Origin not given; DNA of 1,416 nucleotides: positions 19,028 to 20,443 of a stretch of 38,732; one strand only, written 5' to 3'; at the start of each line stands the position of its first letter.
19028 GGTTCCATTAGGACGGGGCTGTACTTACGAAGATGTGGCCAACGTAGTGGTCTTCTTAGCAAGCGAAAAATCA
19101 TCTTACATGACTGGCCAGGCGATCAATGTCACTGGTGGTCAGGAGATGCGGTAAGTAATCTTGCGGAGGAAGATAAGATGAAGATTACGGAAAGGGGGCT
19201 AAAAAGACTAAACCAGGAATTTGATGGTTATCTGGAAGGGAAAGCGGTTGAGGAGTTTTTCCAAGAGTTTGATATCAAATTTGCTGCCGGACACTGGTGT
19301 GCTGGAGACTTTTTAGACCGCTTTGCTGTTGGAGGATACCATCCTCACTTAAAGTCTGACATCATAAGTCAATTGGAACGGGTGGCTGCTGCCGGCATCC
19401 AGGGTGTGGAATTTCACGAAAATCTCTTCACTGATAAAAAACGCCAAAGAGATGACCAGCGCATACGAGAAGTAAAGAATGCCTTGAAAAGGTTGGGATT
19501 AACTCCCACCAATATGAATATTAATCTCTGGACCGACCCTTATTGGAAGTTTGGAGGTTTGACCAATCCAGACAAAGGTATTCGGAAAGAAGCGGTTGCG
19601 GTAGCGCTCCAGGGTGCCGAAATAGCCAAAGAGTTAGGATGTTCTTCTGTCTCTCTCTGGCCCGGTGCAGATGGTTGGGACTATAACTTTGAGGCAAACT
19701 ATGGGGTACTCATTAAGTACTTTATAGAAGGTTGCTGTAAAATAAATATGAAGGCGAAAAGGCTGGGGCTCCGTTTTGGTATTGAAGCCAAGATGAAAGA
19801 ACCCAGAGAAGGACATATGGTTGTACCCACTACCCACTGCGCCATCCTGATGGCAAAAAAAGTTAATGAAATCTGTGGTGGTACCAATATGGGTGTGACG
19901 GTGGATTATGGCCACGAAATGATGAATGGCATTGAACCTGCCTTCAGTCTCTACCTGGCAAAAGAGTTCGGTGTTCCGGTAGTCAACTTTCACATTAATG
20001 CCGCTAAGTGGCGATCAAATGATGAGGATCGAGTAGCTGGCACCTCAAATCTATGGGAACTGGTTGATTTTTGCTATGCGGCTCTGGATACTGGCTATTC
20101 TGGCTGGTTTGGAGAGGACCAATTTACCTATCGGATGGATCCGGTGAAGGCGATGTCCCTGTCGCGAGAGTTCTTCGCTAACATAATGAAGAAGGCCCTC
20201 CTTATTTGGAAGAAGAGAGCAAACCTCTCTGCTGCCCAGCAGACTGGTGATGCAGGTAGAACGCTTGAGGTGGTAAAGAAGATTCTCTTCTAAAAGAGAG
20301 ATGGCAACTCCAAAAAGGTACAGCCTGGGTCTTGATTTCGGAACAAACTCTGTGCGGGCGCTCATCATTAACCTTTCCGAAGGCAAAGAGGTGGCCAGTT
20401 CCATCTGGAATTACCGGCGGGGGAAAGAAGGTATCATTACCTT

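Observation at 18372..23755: araB-araD module without araA, flanked by an SrlD-like SDR, a xylose-isomerase-like protein and a URO-D-fold protein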

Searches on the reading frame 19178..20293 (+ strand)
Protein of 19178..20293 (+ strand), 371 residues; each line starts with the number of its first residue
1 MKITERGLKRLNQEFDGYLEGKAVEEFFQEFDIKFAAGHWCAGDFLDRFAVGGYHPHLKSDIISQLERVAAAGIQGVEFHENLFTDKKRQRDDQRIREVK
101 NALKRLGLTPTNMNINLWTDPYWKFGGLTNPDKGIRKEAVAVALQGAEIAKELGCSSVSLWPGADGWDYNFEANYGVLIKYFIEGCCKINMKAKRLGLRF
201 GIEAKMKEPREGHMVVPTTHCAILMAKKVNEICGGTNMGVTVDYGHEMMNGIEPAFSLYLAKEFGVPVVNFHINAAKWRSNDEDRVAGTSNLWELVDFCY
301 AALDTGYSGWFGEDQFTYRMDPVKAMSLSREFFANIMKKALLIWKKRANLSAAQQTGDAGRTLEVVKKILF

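Call 4: search_protein_families(library=pfam, proteins=[window:19178-20293:+])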
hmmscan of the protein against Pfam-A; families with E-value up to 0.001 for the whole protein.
window:19178-20293:+ (371 aa): 1 family
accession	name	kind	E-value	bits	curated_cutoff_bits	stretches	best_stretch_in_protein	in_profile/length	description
PF01261.30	AP_endonuc_2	-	1.3e-23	84.4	31.1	1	66-333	1-246/249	Xylose isomerase-like TIM barrel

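Call 5: search_protein_families(library=ncbifam, proteins=[window:19178-20293:+], max_evalue=0.01)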
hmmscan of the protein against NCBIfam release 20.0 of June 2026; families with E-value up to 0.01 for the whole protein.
window:19178-20293:+ (371 aa): 3 families
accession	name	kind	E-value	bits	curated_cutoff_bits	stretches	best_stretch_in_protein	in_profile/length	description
TIGR02631.1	xylA_Arthro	equivalog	5.1e-26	91.6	447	1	34-349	8-316/382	xylose isomerase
TIGR02635.1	RhaI_grampos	equivalog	1.1e-16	60.7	531.35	1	98-343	73-314/378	L-rhamnose isomerase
TIGR02629.1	L_rham_iso_rhiz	equivalog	2.6e-11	43.1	646.75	1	93-367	97-369/412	L-rhamnose catabolism isomerase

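Call 8: search_solved_structures(query=window:19178-20293:+, max_evalue=0.01)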
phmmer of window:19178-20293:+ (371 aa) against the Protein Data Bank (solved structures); distinct sequences matched with E-value up to 0.01: 46.
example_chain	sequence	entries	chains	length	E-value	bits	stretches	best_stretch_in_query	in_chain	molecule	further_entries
3ktc_A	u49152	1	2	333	1.3e-34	123.1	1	34-339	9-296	Xylose isomerase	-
2xin_A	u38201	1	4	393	7.9e-22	81.1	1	33-324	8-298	D-XYLOSE ISOMERASE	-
1xim_A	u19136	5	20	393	7.9e-22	81.1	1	33-324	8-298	D-XYLOSE ISOMERASE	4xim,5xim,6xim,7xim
3xim_A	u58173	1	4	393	9.5e-22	80.8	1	33-323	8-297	D-XYLOSE ISOMERASE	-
2xim_A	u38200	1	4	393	1.1e-21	80.7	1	33-324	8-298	D-XYLOSE ISOMERASE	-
8xim_A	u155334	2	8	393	2.1e-21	79.7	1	33-324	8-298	D-XYLOSE ISOMERASE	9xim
3xin_A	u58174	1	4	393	2.1e-21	79.7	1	33-324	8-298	D-XYLOSE ISOMERASE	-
5xin_A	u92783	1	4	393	7e-21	78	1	33-319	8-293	D-XYLOSE ISOMERASE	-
1bhw_A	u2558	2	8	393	7.5e-21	77.9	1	33-324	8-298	XYLOSE ISOMERASE | D-XYLOSE ISOMERASE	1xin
1did_A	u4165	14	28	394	1.2e-20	77.2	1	46-319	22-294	D-XYLOSE ISOMERASE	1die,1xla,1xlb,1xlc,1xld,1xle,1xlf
1xlm_A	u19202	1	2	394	1.3e-19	73.8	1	46-306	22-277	D-XYLOSE ISOMERASE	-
4xia_A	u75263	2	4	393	1.3e-19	73.8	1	46-319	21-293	D-XYLOSE ISOMERASE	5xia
6n98_A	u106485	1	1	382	1.9e-18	70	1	34-350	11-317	Xylose isomerase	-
1muw_A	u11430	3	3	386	2.3e-18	69.7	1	35-295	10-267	XYLOSE ISOMERASE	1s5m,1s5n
1xya_A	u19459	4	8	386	5.5e-18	68.4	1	35-295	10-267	XYLOSE ISOMERASE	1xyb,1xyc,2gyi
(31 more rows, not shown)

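Call 11: find_homologous_proteins(query=window:19178-20293:+, max_evalue=1e-10)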
Query window:19178-20293:+ (371 aa): 594 proteins with E <= 1e-10 among 3040 candidates; the best 120 are listed.
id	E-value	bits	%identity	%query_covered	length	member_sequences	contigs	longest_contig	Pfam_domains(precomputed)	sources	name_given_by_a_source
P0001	2.5e-256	868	100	100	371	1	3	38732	PF01261.31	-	-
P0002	8.9e-215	731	82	100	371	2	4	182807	PF01261.31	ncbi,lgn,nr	ncbi:sugar isomerase [bacterium Unc6]|nr:sugar isomerase [bacterium Unc6]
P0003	4.1e-205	699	78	100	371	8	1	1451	PF01261.31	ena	-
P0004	1.2e-202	691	78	100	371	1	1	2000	PF01261.31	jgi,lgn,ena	-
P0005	1.7e-199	681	74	100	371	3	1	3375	PF01261.31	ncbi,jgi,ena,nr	ncbi:MAG TPA: sugar phosphate isomerase/epimerase family protein [bacterium]|nr:sugar phosphate isom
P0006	6.1e-198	676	76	100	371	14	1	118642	PF01261.31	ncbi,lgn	ncbi:MAG: TIM barrel protein [Candidatus Omnitrophota bacterium]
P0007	1.1e-174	599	67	100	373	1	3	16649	PF01261.31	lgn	-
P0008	4.1e-174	597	68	100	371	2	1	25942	PF01261.31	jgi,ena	-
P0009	8.0e-173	593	67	100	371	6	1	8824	PF01261.31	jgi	-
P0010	4.3e-171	587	66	100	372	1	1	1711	PF01261.31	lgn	-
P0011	3.4e-169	581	65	100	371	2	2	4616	PF01261.31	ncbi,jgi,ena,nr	ncbi:sugar isomerase [candidate division KSB1 bacterium]|nr:MAG: sugar isomerase [candidate division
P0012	5.9e-169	580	65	100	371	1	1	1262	PF01261.31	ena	-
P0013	7.5e-169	580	66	100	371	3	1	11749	PF01261.31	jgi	-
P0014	3.6e-168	578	64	100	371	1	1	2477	PF01261.31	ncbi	ncbi:D-apiose isomerase [subsurface metagenome]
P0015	8.5e-168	576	65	100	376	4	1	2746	PF01261.31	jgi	jgi:xylose isomerase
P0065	2.9e-162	558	64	100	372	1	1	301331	PF01261.31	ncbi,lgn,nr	ncbi:MAG: TIM barrel protein [Elusimicrobia bacterium]|nr:TIM barrel protein [Elusimicrobiota bacter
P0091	7.6e-161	554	64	100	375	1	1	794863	PF01261.31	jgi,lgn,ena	-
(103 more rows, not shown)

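Call 12: find_related_loci(query=window:19178-20293:+, collection=genome_contigs, flank=10000)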
Query window:19178-20293:+ (371 aa) in genome_contigs; peptide patterns used: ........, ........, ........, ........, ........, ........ (x = any residue, [..] = any of these).
149 stretches matched a pattern; 122 encode a relative of the query (tblastn E <= 1e-3); the best 80 are kept; 80 distinct loci.
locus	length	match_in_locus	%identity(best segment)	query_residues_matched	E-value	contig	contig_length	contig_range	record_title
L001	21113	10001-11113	79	1-371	0e+0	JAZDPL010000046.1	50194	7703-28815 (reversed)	MAG: Candidatus Omnitrophota bacterium isolate MEGAHIT-group-0.834 k141_8870512, whole genome shotgun sequence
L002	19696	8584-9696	76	1-371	0e+0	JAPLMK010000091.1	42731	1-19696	MAG: Candidatus Omnitrophota bacterium isolate LacPavin_0419_WC70L_MAG_50_9 LacPavin_0419_WC70L_scaffold_175445, whole g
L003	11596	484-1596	77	1-371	0e+0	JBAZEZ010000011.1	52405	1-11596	MAG: Candidatus Ratteibacteria bacterium isolate SO_2017_LW3_138 NODE_1336_length_52405_cov_3.276675_LW162_2017, whole g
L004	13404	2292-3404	74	1-371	0e+0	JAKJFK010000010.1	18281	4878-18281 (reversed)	MAG: candidate division TA06 bacterium isolate UR.bin248 UR_contig_7778, whole genome shotgun sequence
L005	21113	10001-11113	76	1-371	0e+0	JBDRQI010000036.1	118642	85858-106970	MAG: Candidatus Omnitrophota bacterium isolate MEGAHIT-group-2.36 k141_526534, whole genome shotgun sequence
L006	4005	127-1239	65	1-371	9e-180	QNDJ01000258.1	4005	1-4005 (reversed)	MAG: candidate division KSB1 bacterium isolate B21_G16 B21_Guay16_scaffold_27436, whole genome shotgun sequence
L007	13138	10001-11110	64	1-370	6e-172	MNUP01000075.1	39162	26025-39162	MAG: Candidatus Desantisbacteria bacterium CG1_02_49_89 cg1_0.2_scaffold_1576_c, whole genome shotgun sequence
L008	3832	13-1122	64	1-370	1e-178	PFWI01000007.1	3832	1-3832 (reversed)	MAG: bacterium (Candidatus Ratteibacteria) CG_4_9_14_3_um_filter_41_21 CG_4_9_14_3_um_filter_150_scaffold_57056_c, whole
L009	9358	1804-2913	65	2-371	4e-169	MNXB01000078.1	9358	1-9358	MAG: Elusimicrobia bacterium CG1_02_37_114 cg_0.2_sub10_scaffold_1506_c, whole genome shotgun sequence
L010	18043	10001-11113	65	1-371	3e-172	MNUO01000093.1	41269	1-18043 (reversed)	MAG: Candidatus Desantisbacteria bacterium CG1_02_38_46 cg1_0.2_scaffold_1103_c, whole genome shotgun sequence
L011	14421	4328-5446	64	1-370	3e-167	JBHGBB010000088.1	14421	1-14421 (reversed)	MAG: bacterium isolate SBS.BIN.55 SBSBIN55_contig_88, whole genome shotgun sequence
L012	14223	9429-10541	63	1-371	5e-167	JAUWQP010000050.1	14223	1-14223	MAG: Chloroflexota bacterium isolate CSMAG_2505 CSMAG_2505_k141_965394_length_14223_cov_12.9736, whole genome shotgun se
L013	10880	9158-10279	65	1-371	6e-166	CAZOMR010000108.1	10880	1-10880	MAG TPA_asm: uncultured bacterium isolate binchicken_co19_524 genome assembly, contig: NODE_10376_length_10880_cov_6.405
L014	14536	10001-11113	62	1-371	1e-165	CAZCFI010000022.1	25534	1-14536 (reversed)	MAG TPA_asm: uncultured Thermoproteales archaeon isolate SRP141559_co1_190 genome assembly, contig: NODE_827_length_2553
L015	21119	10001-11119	63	1-370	1e-165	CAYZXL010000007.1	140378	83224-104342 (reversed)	MAG TPA_asm: uncultured Verrucomicrobiota bacterium isolate binchicken_co283_275 genome assembly, contig: NODE_71_length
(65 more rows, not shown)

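Call 14: find_encoding_contigs(protein=P0091, flank=10000, max_places=2)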
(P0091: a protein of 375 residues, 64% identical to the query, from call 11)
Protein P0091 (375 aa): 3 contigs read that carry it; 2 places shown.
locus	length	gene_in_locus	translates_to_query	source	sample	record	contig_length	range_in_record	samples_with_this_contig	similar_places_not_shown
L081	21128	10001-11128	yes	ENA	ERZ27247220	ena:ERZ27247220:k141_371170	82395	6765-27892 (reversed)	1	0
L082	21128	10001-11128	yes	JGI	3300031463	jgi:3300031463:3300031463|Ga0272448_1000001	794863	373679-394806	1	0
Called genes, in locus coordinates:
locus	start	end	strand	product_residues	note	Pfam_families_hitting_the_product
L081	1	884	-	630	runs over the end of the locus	PF13292:DXP_synthase_N, PF00456:Transketolase_N (faint), PF02779:Transket_pyr, PF02780:Transketolase_C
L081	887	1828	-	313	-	PF00348:polyprenyl_synt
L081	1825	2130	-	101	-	PF02609:Exonuc_VII_S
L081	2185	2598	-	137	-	-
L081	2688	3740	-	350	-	-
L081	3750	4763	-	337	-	-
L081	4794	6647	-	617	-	PF12708:Pect-lyase_RHGA_epim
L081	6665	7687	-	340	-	PF00356:LacI, PF00532:Peripla_BP_1, PF13377:Peripla_BP_3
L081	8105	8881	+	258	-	PF01261:AP_endonuc_2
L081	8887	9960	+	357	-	PF01408:GFO_IDH_MocA, PF22725:GFO_IDH_MocA_C3, PF02894:GFO_IDH_MocA_C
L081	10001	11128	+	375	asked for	PF01261:AP_endonuc_2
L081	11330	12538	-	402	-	PF00753:Lactamase_B, PF19583:ODP, PF00258:Flavodoxin_1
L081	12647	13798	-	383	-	PF01916:DS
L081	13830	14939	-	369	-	PF02784:Orn_Arg_deC_N, PF00278:Orn_DAP_Arg_deC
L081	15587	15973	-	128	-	PF02577:BFN_dom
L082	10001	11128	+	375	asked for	PF01261:AP_endonuc_2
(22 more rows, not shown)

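Call 15: find_encoding_contigs(protein=P0065, flank=10000, max_places=2)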
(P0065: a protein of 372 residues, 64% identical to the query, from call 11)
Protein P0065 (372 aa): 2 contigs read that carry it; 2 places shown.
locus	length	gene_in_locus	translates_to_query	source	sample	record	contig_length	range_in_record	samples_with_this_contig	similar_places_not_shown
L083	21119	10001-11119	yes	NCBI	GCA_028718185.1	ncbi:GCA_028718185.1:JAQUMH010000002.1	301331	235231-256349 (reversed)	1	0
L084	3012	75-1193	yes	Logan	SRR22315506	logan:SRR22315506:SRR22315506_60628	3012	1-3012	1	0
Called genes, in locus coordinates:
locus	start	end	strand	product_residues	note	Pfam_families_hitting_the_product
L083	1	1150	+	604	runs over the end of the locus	PF05157:MshEN, PF00437:T2SSE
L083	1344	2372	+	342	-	PF01590:GAF, PF13185:GAF_2, PF13492:GAF_3, PF13487:HD_5, PF01966:HD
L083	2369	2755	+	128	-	PF00072:Response_reg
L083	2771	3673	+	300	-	PF02445:NadA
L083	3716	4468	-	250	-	PF07883:Cupin_2, PF12833:HTH_18, PF00165:HTH_AraC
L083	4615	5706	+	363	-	PF01839:FG-GAP (faint), PF13517:FG-GAP_3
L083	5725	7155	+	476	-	PF02056:Glyco_hydro_4, PF11975:Glyco_hydro_4C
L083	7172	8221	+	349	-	PF01408:GFO_IDH_MocA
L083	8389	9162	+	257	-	PF02633:Creatininase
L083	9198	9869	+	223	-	PF00596:Aldolase_II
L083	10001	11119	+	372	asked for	PF01261:AP_endonuc_2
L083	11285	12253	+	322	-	PF08240:ADH_N, PF16912:Glu_dehyd_C, PF00107:ADH_zinc_N, PF13602:ADH_zinc_N_2 (weak)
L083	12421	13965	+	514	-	PF00890:FAD_binding_2, PF01266:DAO (weak), PF07992:Pyr_redox_2 (faint), PF02910:Succ_DH_flav_C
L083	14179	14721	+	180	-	-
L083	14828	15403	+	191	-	PF01997:Translin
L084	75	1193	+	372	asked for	PF01261:AP_endonuc_2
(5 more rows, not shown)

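Call 28: search_solved_structures(query=window:19178-20293:+, max_evalue=1e-15, show_alignments=5)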
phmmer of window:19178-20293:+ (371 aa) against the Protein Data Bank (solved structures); distinct sequences matched with E-value up to 1e-15: 34.
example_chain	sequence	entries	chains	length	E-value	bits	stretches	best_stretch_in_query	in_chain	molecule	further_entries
3ktc_A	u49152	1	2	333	1.3e-34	123.1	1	34-339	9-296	Xylose isomerase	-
2xin_A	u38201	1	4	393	7.9e-22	81.1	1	33-324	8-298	D-XYLOSE ISOMERASE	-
1xim_A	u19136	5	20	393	7.9e-22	81.1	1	33-324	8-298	D-XYLOSE ISOMERASE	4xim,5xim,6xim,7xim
3xim_A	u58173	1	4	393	9.5e-22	80.8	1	33-323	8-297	D-XYLOSE ISOMERASE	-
2xim_A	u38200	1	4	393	1.1e-21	80.7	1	33-324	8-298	D-XYLOSE ISOMERASE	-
8xim_A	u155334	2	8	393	2.1e-21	79.7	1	33-324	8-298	D-XYLOSE ISOMERASE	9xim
3xin_A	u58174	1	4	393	2.1e-21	79.7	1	33-324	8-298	D-XYLOSE ISOMERASE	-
5xin_A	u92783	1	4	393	7e-21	78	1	33-319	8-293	D-XYLOSE ISOMERASE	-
1bhw_A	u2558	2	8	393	7.5e-21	77.9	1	33-324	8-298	XYLOSE ISOMERASE | D-XYLOSE ISOMERASE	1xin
1did_A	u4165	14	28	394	1.2e-20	77.2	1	46-319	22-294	D-XYLOSE ISOMERASE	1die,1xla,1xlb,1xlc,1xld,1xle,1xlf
1xlm_A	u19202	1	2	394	1.3e-19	73.8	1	46-306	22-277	D-XYLOSE ISOMERASE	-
4xia_A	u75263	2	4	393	1.3e-19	73.8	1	46-319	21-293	D-XYLOSE ISOMERASE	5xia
6n98_A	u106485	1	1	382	1.9e-18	70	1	34-350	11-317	Xylose isomerase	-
1muw_A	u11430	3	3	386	2.3e-18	69.7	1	35-295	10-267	XYLOSE ISOMERASE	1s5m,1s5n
1xya_A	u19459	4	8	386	5.5e-18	68.4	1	35-295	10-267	XYLOSE ISOMERASE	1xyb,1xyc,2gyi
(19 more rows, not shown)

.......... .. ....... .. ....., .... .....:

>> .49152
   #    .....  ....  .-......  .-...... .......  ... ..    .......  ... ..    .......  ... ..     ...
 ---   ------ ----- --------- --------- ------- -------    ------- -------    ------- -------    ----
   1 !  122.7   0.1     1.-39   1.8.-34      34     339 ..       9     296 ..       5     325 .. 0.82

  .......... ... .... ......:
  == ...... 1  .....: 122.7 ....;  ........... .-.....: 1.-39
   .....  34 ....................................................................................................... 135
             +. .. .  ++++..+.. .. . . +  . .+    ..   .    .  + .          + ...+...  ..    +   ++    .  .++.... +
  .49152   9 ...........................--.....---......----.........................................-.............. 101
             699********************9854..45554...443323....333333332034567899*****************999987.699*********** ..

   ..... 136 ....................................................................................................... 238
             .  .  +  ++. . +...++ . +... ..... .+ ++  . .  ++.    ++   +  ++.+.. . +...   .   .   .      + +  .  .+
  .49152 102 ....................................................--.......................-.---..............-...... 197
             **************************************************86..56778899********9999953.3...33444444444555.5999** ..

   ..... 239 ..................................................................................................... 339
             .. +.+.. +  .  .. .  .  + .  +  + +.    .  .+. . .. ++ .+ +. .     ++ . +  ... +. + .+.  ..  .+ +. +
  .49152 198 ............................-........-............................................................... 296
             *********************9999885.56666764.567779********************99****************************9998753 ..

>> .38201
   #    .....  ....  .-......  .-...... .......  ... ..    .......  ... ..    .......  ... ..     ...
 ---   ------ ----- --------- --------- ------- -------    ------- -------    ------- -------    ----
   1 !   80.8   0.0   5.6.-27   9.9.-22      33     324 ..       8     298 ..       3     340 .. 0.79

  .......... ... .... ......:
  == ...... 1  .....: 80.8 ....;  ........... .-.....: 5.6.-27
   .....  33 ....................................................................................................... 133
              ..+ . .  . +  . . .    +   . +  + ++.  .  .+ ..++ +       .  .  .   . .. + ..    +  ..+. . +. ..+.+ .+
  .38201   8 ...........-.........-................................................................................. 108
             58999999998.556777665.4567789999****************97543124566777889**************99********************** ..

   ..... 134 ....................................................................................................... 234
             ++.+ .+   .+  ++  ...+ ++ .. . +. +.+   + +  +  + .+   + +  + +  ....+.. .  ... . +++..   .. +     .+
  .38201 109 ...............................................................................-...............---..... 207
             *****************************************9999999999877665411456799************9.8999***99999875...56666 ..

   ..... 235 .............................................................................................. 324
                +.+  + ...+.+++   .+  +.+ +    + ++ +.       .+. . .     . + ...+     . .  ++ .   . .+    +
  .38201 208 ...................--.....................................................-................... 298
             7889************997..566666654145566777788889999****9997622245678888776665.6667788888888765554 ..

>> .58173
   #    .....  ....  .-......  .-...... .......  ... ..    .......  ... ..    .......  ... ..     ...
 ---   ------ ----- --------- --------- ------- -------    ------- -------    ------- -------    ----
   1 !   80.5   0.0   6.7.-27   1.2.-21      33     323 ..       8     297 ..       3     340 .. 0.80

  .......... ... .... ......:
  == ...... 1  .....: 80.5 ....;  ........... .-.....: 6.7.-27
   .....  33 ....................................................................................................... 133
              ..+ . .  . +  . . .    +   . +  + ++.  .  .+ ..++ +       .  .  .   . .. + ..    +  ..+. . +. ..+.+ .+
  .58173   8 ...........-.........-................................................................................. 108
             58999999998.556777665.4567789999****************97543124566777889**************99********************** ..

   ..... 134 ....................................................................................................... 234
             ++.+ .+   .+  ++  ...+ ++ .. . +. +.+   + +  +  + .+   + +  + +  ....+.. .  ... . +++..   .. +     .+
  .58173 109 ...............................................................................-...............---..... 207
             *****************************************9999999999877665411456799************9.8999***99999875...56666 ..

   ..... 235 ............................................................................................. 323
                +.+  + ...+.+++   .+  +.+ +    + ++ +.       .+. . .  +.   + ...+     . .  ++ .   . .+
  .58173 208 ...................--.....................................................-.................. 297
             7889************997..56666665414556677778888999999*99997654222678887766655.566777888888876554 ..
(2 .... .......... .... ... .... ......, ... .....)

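Call 98: search_protein_representatives(protein=window:19178-20293:+)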
Query: 371 residues. Proteins with E-value up to 0.001 (for the whole library): 734; up to 1e-10: 284; up to 1e-30: 40. The best 150 are listed.
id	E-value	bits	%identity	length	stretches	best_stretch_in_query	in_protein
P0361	8.6e-153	525.3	60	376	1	3-371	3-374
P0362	1.1e-82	294.6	41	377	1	17-371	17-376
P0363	3.4e-75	269.9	51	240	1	135-370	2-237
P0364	9.1e-59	215.9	40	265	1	111-370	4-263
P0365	2.6e-52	194.6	72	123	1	249-370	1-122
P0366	3.1e-49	184.5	57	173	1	153-290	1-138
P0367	3.8e-49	184.2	37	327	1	32-371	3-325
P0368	2.4e-48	181.6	53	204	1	1-166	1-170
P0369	4.2e-45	170.9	56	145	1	2-139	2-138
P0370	9.1e-45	169.8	41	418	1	144-351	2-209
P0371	2.4e-42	161.8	54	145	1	1-141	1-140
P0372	2.6e-42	161.7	34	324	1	32-333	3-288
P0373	1.1e-40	156.4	34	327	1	33-371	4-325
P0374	8.1e-39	150.2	35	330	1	33-370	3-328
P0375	2.1e-38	148.9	57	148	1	84-201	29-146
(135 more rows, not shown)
